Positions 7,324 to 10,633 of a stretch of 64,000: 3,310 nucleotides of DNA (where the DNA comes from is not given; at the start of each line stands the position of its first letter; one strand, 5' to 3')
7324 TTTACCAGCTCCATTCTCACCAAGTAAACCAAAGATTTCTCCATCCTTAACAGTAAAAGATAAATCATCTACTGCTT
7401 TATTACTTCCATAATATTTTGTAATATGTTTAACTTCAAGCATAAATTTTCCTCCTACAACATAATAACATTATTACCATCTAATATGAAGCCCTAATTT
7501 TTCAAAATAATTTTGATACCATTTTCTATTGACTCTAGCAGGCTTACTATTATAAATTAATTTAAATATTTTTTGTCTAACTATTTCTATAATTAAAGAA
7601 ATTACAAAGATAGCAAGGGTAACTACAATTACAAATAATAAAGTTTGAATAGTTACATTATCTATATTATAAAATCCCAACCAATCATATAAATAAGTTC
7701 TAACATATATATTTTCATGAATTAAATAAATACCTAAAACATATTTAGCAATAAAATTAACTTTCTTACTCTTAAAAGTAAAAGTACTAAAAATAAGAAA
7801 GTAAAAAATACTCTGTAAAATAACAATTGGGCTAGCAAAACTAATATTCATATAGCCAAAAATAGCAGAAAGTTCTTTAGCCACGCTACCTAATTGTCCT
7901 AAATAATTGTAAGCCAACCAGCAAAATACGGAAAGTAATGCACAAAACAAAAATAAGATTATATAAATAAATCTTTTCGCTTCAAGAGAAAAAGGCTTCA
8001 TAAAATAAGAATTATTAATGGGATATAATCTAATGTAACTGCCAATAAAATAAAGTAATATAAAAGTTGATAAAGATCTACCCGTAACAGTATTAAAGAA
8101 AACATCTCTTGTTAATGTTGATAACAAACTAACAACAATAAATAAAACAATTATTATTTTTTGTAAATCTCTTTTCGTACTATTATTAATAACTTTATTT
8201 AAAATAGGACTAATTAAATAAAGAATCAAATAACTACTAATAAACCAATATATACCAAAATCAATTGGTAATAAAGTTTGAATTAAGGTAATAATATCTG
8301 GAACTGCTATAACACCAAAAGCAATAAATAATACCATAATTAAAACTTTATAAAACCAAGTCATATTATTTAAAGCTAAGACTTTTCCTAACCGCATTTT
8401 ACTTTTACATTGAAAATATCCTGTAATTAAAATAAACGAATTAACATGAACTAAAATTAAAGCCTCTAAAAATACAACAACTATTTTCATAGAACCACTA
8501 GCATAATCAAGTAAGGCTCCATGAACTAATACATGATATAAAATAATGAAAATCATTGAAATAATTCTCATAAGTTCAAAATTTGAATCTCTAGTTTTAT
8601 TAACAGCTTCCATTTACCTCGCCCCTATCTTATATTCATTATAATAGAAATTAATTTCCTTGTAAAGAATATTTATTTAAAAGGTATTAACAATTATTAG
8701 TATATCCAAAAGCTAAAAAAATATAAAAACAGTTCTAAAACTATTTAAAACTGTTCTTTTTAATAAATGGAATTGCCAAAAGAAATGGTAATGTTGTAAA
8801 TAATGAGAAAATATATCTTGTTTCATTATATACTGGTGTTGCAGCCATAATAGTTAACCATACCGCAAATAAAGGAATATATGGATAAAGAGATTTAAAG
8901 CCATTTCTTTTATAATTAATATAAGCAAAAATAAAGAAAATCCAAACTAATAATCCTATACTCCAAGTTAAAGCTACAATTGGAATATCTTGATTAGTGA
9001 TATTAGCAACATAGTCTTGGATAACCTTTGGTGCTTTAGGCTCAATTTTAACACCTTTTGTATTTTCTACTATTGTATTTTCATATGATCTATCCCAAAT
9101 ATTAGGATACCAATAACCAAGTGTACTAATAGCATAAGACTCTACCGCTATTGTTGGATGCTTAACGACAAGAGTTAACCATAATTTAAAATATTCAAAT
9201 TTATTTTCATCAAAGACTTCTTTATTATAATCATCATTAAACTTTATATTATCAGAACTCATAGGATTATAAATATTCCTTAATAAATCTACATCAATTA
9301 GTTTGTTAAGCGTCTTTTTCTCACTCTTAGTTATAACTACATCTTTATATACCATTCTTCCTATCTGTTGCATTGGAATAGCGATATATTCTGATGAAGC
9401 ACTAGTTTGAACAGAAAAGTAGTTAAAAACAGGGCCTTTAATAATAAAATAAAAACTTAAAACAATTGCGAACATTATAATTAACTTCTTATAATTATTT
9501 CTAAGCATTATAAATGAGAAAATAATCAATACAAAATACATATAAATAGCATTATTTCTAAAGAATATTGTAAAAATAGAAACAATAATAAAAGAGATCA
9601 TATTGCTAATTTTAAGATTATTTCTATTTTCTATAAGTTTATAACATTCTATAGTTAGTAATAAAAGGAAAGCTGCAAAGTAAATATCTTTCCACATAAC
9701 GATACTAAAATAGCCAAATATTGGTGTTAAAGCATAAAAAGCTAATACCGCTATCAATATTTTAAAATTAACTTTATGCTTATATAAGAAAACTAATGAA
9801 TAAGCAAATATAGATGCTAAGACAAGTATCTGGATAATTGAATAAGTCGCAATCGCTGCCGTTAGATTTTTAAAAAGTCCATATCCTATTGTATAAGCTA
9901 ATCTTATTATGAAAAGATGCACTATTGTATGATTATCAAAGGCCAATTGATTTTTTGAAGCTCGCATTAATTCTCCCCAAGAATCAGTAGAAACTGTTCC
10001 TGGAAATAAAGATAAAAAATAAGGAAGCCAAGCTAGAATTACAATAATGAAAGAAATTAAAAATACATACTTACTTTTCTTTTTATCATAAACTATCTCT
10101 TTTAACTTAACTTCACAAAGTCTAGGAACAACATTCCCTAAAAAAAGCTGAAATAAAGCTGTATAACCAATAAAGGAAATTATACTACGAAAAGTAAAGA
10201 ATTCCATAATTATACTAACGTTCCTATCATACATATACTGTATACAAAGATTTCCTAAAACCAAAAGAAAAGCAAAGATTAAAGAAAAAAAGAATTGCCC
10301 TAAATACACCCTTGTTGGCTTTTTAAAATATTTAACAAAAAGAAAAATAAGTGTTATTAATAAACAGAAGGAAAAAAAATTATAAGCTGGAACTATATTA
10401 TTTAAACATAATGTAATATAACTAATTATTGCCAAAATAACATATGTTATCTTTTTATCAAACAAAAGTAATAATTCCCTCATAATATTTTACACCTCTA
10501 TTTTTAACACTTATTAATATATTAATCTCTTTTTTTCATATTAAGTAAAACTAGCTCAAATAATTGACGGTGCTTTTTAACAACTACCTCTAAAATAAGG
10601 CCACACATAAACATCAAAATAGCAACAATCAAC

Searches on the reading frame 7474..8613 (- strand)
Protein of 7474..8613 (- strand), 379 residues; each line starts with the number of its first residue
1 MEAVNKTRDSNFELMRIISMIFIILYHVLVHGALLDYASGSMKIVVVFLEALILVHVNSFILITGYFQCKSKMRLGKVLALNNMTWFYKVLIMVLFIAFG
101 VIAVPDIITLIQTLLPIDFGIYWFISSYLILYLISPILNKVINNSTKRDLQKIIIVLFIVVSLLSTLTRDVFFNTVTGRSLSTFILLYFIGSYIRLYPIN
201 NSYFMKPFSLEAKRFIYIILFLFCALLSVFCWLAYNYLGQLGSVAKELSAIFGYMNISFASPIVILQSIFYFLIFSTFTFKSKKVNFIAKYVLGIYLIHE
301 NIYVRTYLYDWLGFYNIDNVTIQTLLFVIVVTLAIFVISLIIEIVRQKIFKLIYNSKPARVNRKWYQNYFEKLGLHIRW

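Call 25: search_protein_families(library=pfam, proteins=[window:7474-8613:-], max_evalue=0.001)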
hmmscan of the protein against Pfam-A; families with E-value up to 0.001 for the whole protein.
window:7474-8613:- (379 aa): 1 family
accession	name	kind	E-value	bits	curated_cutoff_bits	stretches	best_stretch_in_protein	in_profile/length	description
PF01757.29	Acyl_transf_3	-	3e-20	73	31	1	11-342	3-324/326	Acyltransferase domain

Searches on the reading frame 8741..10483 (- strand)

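Call 25: search_protein_families(library=pfam, proteins=[window:8741-10483:-], max_evalue=0.001)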
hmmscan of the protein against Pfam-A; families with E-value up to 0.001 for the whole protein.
window:8741-10483:- (580 aa): 1 family
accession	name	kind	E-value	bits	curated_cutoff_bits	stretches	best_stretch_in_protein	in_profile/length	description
PF19484.4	DUF6020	-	4.2e-33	115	28.3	1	183-569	184-587/604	Family of unknown function (DUF6020)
